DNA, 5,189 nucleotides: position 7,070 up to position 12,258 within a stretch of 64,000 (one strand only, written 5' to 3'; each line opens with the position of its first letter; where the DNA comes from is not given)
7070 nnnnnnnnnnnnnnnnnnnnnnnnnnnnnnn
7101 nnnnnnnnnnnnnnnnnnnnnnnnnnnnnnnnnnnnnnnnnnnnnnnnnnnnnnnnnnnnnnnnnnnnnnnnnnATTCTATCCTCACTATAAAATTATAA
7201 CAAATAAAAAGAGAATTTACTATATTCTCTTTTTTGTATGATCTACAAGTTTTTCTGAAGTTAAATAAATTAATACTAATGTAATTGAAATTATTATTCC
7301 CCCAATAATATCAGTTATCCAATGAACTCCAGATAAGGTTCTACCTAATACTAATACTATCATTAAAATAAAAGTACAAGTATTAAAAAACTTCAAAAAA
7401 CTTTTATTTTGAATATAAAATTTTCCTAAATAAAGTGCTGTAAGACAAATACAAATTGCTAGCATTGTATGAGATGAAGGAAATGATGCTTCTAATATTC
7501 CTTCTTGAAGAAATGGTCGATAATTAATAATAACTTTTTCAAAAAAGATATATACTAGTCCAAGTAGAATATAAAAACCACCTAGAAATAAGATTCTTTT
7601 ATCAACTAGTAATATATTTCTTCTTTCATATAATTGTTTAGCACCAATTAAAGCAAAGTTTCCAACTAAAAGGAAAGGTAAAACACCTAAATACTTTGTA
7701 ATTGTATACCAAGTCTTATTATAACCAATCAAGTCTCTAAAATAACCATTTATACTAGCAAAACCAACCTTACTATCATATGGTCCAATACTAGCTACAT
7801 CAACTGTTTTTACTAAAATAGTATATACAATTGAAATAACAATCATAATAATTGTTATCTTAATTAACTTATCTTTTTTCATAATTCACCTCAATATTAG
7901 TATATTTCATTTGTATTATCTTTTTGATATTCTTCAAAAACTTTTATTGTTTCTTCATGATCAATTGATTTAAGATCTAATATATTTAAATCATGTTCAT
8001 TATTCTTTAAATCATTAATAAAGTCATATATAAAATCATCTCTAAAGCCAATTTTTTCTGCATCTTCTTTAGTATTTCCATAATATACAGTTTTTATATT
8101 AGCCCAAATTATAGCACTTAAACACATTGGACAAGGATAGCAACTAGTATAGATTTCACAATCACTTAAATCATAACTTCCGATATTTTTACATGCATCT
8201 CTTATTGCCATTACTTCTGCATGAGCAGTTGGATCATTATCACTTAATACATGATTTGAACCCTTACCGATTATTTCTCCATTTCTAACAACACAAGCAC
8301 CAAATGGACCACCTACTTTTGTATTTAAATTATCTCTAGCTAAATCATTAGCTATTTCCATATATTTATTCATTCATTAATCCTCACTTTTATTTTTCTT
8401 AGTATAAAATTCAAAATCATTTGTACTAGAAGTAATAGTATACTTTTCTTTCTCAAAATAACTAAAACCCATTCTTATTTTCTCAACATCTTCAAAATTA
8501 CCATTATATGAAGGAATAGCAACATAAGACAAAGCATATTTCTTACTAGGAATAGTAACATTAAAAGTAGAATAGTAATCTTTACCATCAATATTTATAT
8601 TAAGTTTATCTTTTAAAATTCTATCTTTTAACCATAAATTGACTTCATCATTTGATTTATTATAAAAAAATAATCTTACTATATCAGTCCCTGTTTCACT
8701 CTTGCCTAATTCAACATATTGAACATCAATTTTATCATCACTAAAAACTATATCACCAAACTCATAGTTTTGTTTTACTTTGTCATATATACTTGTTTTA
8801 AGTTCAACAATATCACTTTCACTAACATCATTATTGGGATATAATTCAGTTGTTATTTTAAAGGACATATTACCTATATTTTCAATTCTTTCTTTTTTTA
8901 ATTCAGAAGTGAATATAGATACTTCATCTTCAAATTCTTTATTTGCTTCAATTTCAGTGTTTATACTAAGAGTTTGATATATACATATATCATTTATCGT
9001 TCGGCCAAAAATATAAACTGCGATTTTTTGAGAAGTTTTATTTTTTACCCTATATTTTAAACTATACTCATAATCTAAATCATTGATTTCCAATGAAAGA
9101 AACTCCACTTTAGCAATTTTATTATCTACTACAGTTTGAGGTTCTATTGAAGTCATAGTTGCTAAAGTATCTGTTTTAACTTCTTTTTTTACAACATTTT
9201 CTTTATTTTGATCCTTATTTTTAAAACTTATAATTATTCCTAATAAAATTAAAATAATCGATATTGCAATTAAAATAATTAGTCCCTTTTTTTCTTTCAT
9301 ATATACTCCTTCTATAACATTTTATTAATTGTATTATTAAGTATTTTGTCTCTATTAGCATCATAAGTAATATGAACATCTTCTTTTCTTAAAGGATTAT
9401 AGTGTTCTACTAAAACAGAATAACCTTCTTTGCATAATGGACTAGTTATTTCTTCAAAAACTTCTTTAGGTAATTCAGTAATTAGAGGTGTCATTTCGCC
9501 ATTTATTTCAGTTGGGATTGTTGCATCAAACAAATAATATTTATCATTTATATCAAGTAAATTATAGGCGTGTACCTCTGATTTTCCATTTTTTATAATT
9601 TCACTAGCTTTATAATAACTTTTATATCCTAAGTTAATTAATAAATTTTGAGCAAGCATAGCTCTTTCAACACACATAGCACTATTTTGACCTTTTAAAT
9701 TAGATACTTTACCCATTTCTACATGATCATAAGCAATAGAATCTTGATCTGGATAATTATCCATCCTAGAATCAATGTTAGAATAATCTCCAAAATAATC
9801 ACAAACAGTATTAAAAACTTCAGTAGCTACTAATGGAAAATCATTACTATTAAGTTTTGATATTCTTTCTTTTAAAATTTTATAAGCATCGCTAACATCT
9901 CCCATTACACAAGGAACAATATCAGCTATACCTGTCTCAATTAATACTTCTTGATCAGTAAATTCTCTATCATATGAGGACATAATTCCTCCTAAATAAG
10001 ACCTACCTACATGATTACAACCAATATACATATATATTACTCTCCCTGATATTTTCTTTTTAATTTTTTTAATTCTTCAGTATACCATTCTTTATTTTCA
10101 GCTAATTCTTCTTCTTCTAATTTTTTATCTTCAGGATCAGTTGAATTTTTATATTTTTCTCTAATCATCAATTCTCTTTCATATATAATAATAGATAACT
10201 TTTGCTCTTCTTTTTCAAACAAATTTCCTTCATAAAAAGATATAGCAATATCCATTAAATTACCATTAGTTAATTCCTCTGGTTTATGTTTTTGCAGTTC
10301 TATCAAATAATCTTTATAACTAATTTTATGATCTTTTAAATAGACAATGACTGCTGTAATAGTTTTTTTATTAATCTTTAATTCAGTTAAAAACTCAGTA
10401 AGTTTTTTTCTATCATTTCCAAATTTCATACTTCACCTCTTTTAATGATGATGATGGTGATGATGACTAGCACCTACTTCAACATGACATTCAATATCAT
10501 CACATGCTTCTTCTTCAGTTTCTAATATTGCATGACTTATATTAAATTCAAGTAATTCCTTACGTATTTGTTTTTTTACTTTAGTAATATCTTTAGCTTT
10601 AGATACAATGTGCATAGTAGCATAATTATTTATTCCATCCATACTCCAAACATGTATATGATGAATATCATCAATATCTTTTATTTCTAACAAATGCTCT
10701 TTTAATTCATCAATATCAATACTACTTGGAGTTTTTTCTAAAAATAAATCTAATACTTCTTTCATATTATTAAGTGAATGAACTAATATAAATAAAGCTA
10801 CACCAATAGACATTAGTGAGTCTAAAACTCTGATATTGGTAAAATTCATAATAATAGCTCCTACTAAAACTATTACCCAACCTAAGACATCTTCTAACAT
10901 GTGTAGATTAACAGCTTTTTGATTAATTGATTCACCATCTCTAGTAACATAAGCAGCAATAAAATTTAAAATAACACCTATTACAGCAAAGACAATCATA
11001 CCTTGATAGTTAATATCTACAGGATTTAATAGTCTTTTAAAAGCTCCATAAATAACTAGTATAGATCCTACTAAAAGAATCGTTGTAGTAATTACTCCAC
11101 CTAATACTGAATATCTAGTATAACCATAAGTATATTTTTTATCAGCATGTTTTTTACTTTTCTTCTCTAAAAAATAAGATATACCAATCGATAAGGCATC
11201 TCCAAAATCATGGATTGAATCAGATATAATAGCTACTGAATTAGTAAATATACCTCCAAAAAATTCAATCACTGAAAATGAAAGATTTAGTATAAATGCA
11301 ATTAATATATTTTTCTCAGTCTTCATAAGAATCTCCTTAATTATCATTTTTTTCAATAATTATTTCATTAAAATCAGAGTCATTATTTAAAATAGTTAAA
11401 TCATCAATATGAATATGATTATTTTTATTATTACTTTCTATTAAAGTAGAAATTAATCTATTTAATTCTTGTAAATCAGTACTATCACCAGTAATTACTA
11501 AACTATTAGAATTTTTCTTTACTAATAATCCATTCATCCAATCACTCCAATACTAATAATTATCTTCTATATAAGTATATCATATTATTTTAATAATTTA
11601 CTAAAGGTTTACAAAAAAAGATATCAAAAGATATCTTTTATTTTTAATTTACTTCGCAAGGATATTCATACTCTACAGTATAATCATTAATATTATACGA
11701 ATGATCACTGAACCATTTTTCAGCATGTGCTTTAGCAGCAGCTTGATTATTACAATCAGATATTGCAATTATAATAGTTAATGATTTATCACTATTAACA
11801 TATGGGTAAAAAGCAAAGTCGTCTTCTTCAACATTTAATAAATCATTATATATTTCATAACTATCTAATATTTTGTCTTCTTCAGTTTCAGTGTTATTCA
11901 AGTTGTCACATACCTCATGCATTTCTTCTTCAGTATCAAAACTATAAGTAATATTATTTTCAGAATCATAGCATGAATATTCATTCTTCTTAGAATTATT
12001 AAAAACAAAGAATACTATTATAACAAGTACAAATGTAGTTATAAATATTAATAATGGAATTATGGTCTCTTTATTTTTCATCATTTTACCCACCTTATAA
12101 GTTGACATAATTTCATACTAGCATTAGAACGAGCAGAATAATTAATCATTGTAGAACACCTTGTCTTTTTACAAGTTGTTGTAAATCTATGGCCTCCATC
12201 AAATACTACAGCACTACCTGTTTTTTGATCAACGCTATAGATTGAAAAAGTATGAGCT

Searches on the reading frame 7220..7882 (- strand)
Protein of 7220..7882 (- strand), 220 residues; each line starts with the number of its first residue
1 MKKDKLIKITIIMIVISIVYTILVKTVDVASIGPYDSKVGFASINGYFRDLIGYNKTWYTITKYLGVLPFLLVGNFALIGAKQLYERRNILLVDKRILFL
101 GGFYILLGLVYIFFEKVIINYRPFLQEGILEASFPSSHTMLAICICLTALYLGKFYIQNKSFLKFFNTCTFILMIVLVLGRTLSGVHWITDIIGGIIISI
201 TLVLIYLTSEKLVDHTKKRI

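Call 24: search_protein_families(library=pfam, proteins=[window:7220-7882:-], max_evalue=0.001)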
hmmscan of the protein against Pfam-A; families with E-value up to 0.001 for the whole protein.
window:7220-7882:- (220 aa): 2 families
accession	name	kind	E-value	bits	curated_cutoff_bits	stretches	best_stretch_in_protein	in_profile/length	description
PF01569.27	PAP2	-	1.3e-12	48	27.2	1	131-208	48-123/130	PAP2 superfamily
PF14378.12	PAP2_3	-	0.00018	21.9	27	1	132-201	125-186/190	PAP2 superfamily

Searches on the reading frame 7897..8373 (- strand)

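Call 24: search_protein_families(library=pfam, proteins=[window:7897-8373:-], max_evalue=0.001)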
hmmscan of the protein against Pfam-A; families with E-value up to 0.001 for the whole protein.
window:7897-8373:- (158 aa): 3 families
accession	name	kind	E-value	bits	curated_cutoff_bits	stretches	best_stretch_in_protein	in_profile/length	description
PF00383.29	dCMP_cyt_deam_1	-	5.9e-28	97.2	25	1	3-99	6-101/102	Cytidine and deoxycytidylate deaminase zinc-binding region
PF14437.12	MafB19-deam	-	2.8e-21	76.4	27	1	5-109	7-110/142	MafB19-like deaminase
PF18750.7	SNAD4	-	0.00084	19.8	27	0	40-89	22-72/130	Secreted Novel AID/APOBEC-like Deaminase 4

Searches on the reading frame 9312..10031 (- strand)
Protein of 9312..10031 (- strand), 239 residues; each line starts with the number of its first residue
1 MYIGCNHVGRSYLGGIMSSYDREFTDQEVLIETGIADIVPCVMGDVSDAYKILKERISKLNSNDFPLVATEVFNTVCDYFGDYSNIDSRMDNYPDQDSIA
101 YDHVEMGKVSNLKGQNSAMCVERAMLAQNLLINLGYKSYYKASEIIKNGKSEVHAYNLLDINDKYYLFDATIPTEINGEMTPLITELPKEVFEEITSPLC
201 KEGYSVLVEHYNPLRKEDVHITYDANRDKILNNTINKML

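Call 24: search_protein_families(library=pfam, proteins=[window:9312-10031:-], max_evalue=0.001)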
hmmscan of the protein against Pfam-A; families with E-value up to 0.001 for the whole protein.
window:9312-10031:- (239 aa): 1 family
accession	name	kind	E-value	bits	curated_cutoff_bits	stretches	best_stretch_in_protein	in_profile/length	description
PF04473.18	DUF553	-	5.7e-05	23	20.5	1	110-173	54-116/140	Transglutaminase-like domain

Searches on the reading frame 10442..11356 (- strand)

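Call 24: search_protein_families(library=pfam, proteins=[window:10442-11356:-], max_evalue=0.001)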
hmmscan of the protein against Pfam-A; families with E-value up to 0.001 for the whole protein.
window:10442-11356:- (304 aa): 2 families
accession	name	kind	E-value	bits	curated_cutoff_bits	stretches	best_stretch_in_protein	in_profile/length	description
PF01545.26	Cation_efflux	-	4.5e-39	134.7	26.6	1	17-203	1-195/198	Cation efflux family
PF16916.11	ZT_dimer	-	6e-05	23.4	26.7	1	210-275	1-70/78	Dimerisation domain of Zinc Transporter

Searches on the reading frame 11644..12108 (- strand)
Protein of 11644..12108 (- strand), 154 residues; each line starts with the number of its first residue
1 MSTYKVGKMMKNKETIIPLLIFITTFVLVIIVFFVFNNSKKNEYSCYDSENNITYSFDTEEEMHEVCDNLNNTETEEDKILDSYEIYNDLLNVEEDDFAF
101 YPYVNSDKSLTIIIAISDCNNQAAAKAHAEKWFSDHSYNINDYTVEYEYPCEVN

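Call 17: search_protein_families(library=pfam, proteins=[window:11644-12108:-], max_evalue=0.01)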
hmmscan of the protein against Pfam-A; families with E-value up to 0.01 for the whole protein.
window:11644-12108:- (154 aa): 1 family
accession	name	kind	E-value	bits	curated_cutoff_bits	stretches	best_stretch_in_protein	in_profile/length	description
PF02263.25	GBP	-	0.0033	17.1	21.1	1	80-150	104-173/264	Guanylate-binding protein, N-terminal domain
